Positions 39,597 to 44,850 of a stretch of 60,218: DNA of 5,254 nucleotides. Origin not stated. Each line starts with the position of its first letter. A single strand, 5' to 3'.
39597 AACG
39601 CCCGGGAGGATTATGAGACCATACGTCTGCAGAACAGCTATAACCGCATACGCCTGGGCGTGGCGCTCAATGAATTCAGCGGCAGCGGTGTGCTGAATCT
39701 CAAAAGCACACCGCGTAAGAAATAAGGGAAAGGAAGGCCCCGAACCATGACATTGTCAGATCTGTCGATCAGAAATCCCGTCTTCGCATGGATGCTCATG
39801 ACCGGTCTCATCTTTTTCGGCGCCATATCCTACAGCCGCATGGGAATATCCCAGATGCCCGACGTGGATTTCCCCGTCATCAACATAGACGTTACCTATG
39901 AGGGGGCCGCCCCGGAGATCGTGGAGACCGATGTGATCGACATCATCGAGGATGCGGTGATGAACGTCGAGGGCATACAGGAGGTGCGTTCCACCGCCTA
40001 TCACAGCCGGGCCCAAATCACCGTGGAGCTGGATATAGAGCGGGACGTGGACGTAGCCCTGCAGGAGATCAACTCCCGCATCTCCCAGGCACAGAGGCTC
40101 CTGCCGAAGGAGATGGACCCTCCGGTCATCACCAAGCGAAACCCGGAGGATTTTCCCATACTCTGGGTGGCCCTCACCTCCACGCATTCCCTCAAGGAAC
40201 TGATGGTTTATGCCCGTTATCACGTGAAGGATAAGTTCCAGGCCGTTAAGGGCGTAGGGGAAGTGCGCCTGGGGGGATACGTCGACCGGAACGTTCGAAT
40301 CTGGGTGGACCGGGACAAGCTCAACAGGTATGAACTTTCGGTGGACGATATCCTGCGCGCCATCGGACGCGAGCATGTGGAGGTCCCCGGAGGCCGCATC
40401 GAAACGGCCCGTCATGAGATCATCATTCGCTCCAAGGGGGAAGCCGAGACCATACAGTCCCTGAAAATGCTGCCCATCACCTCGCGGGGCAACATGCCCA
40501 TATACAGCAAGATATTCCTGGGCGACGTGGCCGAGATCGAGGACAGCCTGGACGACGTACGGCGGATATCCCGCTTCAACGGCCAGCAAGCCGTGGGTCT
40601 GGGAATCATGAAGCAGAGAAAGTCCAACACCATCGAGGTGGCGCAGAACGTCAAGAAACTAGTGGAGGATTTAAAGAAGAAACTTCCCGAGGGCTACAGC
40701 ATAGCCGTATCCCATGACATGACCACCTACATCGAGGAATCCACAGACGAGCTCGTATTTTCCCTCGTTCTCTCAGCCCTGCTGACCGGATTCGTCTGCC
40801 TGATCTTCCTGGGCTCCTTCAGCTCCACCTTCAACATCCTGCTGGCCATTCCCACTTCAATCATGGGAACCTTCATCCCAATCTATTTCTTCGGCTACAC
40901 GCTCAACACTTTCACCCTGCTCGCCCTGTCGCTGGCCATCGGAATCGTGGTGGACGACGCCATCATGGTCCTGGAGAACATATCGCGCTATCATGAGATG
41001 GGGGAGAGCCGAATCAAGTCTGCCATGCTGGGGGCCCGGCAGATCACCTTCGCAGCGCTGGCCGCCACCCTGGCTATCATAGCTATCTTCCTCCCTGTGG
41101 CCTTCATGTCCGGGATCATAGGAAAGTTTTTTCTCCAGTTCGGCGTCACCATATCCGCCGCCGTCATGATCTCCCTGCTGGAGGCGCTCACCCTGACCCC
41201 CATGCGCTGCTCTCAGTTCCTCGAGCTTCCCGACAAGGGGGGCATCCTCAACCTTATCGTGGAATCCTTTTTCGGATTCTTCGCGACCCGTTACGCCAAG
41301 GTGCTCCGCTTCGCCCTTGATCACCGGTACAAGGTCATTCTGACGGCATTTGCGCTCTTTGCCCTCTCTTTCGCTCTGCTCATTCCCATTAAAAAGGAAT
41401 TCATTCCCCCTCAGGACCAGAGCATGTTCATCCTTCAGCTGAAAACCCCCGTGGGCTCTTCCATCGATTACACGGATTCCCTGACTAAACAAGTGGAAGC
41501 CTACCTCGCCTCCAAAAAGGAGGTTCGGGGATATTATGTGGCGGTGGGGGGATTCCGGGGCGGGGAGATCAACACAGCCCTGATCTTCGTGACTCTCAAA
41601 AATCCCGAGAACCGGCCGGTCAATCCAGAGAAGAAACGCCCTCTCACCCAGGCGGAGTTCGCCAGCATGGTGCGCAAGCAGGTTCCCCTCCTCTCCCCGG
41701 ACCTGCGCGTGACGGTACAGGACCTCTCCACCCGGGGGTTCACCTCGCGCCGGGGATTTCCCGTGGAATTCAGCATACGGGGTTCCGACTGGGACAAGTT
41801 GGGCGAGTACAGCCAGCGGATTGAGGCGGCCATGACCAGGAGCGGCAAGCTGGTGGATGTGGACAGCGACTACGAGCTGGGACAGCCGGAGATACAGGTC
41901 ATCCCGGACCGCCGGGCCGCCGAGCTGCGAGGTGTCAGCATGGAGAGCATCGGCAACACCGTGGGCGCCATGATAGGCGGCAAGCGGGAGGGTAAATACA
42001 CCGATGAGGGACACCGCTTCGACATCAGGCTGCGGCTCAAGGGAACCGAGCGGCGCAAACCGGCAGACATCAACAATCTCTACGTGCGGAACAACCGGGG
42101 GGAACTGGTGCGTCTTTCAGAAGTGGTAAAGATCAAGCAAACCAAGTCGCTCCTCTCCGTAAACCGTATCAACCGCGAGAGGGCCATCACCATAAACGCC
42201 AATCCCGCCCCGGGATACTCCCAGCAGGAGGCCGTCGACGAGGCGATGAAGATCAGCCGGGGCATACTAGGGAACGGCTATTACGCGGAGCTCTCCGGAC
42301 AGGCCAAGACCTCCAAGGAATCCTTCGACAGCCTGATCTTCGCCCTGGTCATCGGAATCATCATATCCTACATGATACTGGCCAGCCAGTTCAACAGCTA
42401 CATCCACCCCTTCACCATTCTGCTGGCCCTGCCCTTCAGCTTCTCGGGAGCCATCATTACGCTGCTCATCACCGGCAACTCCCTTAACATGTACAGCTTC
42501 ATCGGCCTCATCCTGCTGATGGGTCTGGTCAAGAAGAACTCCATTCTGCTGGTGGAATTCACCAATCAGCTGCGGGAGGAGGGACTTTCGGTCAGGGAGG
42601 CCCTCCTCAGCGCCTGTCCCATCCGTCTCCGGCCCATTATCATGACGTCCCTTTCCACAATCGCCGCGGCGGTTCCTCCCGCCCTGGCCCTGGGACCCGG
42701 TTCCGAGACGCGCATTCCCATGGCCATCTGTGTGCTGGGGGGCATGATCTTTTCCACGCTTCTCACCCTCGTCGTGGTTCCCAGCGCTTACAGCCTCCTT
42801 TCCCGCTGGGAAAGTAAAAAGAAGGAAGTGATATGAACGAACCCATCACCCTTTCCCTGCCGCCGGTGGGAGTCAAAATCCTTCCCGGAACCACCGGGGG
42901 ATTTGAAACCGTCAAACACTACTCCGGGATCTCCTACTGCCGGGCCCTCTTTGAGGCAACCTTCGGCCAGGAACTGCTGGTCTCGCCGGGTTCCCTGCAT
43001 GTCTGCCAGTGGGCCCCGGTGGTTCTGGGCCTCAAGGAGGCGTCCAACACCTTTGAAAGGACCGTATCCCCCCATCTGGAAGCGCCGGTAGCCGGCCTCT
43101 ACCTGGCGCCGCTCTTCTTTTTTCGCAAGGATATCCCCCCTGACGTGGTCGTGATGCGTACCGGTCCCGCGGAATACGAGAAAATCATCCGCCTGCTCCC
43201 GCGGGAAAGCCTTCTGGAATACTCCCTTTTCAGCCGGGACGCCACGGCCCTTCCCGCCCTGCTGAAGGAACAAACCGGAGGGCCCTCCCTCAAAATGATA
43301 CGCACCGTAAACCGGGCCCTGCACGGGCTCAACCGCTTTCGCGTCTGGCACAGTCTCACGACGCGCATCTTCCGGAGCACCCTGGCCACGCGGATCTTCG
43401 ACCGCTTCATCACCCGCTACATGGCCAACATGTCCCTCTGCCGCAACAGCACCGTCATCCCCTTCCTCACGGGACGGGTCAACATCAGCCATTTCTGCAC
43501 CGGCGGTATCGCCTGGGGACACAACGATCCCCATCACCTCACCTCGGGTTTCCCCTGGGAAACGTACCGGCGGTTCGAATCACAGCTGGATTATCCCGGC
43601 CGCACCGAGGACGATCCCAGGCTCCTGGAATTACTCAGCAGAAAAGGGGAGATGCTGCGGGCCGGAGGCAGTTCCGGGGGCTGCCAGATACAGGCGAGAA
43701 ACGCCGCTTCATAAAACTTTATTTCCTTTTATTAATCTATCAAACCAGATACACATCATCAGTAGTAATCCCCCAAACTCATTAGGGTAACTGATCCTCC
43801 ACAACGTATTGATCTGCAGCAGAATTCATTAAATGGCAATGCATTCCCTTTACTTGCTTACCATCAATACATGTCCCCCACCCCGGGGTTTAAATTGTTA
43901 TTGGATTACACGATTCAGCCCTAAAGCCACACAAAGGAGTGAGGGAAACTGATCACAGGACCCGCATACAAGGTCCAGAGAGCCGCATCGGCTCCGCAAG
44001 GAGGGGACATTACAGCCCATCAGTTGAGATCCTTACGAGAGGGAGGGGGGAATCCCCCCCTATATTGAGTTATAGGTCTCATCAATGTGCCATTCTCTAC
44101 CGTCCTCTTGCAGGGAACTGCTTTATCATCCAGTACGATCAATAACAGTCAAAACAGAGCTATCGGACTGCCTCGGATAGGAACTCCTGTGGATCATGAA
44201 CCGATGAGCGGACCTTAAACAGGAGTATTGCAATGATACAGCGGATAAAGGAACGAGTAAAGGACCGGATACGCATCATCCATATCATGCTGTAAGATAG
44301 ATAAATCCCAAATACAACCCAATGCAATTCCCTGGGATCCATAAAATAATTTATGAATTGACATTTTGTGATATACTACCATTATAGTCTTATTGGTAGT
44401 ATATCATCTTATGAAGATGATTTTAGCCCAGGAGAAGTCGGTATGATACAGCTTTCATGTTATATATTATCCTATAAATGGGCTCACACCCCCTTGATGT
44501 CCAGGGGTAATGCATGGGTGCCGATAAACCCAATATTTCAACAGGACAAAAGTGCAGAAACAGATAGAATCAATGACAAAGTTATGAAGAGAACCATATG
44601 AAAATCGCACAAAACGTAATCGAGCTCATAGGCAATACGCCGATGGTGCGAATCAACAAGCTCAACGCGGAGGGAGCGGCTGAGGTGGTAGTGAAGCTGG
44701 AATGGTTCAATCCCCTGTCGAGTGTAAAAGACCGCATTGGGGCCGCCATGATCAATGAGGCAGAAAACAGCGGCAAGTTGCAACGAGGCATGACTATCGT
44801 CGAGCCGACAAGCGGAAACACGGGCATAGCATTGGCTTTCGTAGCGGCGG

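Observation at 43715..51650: Lower-GC block flanked by AT-rich spacers: sulfur-amino-acid genes, an envelope ABC system and an Rrf2 regulator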

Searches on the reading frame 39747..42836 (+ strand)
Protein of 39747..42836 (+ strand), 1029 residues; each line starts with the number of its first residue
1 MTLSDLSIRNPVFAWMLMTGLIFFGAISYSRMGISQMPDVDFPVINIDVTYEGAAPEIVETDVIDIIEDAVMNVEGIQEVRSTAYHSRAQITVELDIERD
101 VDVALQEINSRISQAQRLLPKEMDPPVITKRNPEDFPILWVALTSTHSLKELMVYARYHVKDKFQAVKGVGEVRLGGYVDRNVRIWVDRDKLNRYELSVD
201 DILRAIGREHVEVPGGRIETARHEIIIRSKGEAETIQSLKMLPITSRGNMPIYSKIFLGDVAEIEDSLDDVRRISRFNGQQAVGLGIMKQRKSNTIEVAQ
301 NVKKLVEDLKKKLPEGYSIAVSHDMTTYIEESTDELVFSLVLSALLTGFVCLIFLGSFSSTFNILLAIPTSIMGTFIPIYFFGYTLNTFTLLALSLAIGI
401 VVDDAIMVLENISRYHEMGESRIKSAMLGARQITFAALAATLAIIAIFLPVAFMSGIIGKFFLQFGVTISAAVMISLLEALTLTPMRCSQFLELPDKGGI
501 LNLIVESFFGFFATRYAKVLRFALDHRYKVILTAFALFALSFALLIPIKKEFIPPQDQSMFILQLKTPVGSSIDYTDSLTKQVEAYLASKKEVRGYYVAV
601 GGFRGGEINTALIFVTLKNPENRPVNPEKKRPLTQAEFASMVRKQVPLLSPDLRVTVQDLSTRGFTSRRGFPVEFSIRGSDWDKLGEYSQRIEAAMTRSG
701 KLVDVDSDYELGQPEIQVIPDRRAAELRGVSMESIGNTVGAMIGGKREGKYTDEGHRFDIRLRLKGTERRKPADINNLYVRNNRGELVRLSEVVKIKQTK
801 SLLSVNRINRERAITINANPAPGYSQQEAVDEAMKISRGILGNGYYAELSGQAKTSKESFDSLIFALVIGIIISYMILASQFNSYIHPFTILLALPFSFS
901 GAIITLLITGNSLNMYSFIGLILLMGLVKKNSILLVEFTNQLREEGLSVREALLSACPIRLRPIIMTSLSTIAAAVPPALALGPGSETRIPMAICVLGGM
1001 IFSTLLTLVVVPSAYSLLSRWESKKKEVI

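Call 65: search_protein_families(library=pfam, proteins=[window:39747-42836:+], max_evalue=0.0001)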
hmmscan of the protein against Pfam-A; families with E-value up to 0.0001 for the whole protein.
window:39747-42836:+ (1029 aa): 2 families
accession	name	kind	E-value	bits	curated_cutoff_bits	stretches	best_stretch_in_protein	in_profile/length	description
PF00873.25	ACR_tran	-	2.7e-268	893.2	28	1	4-1018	2-1020/1021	AcrB/AcrD/AcrF family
PF03176.21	MMPL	-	1.4e-09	37.8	20.5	1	292-485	100-296/333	MMPL family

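Call 67: search_protein_families(library=ncbifam, proteins=[window:39747-42836:+], max_evalue=1e-10)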
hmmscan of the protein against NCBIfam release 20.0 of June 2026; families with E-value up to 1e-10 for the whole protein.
window:39747-42836:+ (1029 aa): 11 families
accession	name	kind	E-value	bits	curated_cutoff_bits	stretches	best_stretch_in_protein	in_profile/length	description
NF033617.1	RND_permease_2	subfamily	7e-262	871.7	1250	1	4-1020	1-1009/1009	multidrug efflux RND transporter permease subunit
NF000282.2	RND_permease_1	subfamily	1.9e-204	681.6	1250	1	7-1019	4-1028/1029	multidrug efflux RND transporter permease subunit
TIGR00915.1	2A0602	subfamily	4.8e-186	620.7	940.35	1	4-1025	2-1035/1050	efflux RND transporter permease subunit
NF007905.0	PRK10614.1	equivalog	8.3e-166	553.4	1774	1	4-1025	4-1015/1025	multidrug efflux RND transporter permease subunit MdtC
NF007798.0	PRK10503.1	equivalog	7.5e-164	546.9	1584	1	5-1024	14-1028/1040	MdtB/MuxB family multidrug efflux RND transporter permease subunit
NF007133.0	PRK09579.1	equivalog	1.7e-161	539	1763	1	1-1027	1-1011/1017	multidrug efflux RND transporter permease subunit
NF007842.1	PRK10555.1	equivalog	6.6e-139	464.6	1854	1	6-1021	4-1029/1036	multidrug efflux RND transporter permease AcrD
NF007131.0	PRK09577.1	equivalog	1.7e-136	456.4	1768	1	7-1021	5-1025/1045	multidrug efflux RND transporter permease subunit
NF011706.2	PRK15127.1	equivalog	1.3e-119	400.8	2150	1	6-1028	4-1039/1049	multidrug efflux RND transporter permease subunit AcrB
NF000037.1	RND_perm_OqxB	exception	3.3e-119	399.3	2200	1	1-1028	1-1044/1050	multidrug efflux RND transporter permease subunit OqxB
TIGR00914.1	2A0601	subfamily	2.6e-113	379.8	701.45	1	7-1026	9-1043/1051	CusA/CzcA family heavy metal efflux RND transporter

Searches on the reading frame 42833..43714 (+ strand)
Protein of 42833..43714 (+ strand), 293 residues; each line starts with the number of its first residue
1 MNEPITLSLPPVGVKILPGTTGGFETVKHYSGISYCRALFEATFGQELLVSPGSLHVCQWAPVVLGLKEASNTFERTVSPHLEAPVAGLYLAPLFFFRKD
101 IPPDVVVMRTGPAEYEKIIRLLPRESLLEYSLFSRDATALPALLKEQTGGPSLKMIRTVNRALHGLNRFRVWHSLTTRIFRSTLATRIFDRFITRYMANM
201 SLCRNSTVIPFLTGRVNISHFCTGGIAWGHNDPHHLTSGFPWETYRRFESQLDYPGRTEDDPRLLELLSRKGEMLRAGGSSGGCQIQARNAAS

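Call 3: search_protein_families(library=pfam, proteins=[window:42833-43714:+], max_evalue=0.01)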
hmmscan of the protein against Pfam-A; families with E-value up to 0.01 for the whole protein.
window:42833-43714:+ (293 aa): 1 family
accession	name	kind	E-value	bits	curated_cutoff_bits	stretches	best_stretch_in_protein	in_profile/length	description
PF02596.20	DUF169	-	2.3e-12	47.6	27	1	195-248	153-206/209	Uncharacterised ArCR, COG2043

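Call 10: search_protein_families(library=ncbifam, proteins=[window:42833-43714:+], max_evalue=0.01)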
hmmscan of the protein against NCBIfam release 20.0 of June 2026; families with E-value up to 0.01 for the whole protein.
window:42833-43714:+ (293 aa): 0 families

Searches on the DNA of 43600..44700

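Call 13: search_rna_families(source=window, start=43600, end=44700, threshold=evalue, max_evalue=5)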
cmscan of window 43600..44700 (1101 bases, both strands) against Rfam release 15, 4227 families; matches with E-value up to 5: 1.
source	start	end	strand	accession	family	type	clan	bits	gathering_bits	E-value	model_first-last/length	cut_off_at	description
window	43974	44024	-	RF00110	RybB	Gene; sRNA;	-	17.4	40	1.1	1-79/79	no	RybB RNA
